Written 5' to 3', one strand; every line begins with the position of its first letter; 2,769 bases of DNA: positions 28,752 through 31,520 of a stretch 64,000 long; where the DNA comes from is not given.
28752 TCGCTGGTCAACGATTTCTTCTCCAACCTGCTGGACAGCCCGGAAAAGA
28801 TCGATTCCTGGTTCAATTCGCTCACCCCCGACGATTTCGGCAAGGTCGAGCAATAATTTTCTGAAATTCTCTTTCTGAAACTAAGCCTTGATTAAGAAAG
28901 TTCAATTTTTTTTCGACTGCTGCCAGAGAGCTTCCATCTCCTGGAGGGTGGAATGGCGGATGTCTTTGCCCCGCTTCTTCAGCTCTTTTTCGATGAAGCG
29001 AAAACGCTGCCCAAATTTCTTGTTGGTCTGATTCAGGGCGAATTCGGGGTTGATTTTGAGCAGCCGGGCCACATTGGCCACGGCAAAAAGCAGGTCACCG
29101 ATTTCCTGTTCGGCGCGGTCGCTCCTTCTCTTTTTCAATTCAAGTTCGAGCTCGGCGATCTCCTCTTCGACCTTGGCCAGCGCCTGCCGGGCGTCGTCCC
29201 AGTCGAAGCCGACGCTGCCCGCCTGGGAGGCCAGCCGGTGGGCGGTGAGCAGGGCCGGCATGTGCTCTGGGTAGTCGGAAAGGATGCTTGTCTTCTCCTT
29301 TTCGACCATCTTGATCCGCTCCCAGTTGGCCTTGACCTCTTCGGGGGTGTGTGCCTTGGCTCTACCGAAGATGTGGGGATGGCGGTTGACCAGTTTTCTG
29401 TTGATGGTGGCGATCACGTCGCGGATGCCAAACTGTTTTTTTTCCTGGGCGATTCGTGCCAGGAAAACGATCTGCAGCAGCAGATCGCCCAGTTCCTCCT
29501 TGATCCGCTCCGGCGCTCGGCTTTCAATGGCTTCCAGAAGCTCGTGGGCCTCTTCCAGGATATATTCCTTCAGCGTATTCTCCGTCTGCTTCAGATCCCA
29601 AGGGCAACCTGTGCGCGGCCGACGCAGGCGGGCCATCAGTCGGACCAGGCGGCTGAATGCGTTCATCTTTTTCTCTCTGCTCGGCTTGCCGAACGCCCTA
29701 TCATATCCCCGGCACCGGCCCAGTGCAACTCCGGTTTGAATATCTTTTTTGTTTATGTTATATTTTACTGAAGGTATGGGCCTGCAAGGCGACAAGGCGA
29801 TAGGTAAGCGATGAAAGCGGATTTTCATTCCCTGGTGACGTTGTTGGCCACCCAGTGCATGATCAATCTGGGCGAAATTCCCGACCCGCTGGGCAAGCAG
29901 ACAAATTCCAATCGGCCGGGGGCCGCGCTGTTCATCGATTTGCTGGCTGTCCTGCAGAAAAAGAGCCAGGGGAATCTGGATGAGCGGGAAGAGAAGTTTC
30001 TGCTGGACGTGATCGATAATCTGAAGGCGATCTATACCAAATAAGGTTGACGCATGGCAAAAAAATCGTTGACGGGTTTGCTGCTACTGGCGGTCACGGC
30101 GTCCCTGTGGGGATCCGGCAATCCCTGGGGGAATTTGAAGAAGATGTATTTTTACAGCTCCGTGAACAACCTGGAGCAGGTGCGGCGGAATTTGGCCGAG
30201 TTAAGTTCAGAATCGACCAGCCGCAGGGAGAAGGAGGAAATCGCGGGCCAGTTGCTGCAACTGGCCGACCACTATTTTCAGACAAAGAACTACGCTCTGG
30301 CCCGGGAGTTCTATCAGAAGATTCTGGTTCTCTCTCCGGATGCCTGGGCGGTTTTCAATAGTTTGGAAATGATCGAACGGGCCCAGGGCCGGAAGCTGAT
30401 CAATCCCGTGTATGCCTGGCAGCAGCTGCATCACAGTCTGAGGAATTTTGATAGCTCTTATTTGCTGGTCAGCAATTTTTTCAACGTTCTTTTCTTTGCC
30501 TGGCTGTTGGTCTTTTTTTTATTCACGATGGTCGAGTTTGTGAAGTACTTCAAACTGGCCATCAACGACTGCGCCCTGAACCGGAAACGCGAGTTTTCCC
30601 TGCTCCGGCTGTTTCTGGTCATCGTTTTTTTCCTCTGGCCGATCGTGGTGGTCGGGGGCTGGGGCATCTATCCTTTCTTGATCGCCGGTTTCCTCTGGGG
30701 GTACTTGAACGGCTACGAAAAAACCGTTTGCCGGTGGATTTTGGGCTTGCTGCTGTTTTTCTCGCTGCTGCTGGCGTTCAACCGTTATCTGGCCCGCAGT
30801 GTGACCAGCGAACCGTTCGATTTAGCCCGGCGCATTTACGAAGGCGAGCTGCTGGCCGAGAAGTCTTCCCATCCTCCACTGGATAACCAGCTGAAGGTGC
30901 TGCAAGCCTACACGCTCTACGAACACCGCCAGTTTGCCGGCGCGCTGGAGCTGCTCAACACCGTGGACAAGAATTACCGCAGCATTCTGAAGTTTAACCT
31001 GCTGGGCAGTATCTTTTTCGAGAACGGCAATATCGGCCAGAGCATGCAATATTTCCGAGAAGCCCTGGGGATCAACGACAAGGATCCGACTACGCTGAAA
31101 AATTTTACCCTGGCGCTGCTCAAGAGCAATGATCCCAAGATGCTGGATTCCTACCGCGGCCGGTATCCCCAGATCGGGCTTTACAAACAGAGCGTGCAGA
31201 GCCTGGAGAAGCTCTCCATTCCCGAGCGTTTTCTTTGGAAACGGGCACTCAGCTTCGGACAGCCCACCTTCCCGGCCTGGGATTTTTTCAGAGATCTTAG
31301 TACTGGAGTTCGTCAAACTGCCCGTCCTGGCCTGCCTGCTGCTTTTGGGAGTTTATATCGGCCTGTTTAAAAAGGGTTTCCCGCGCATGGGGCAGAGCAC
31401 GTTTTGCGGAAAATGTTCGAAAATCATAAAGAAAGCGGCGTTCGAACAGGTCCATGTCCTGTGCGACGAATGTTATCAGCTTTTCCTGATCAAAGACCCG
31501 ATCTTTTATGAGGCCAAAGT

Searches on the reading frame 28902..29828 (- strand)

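Call 51: search_protein_families(library=pfam, proteins=[window:28902-29828:-], max_evalue=0.000001)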
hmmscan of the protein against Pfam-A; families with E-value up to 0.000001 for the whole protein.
window:28902-29828:- (308 aa): 2 families
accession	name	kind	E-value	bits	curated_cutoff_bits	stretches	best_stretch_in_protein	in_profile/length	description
PF03819.22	MazG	-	2.3e-33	114.7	22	1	81-154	1-74/74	MazG nucleotide pyrophosphohydrolase domain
PF01503.22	PRA-PH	-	1.9e-08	35.1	21.3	0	77-119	20-63/86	Phosphoribosyl-ATP pyrophosphohydrolase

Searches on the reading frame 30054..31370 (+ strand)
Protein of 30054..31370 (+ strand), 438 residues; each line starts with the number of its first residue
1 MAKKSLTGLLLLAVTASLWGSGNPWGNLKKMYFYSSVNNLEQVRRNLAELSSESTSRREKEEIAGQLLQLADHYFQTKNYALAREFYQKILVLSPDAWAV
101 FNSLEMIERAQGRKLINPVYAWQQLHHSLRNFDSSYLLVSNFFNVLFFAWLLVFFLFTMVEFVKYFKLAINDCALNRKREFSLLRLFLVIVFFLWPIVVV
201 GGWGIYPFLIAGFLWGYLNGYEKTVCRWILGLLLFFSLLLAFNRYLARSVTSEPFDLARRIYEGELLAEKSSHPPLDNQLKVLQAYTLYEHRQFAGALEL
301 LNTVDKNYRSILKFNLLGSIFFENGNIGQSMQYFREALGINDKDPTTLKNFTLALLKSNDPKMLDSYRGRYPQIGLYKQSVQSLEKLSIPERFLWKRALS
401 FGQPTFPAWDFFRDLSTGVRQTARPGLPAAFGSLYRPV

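Call 51: search_protein_families(library=pfam, proteins=[window:30054-31370:+], max_evalue=0.000001)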
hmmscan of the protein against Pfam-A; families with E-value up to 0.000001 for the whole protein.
window:30054-31370:+ (438 aa): 4 families
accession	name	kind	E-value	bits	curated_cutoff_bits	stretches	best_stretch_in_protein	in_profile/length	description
PF07719.23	TPR_2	-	3.6e-09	36.5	27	0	67-96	4-33/34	Tetratricopeptide repeat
PF13432.12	TPR_16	-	3.2e-08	34.3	32.7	0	283-345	2-65/65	Tetratricopeptide repeat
PF13181.12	TPR_8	-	3.9e-08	33.3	25.7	0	315-343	5-33/34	Tetratricopeptide repeat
PF00515.34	TPR_1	-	8.3e-08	32.2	27.8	0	68-96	5-33/34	Tetratricopeptide repeat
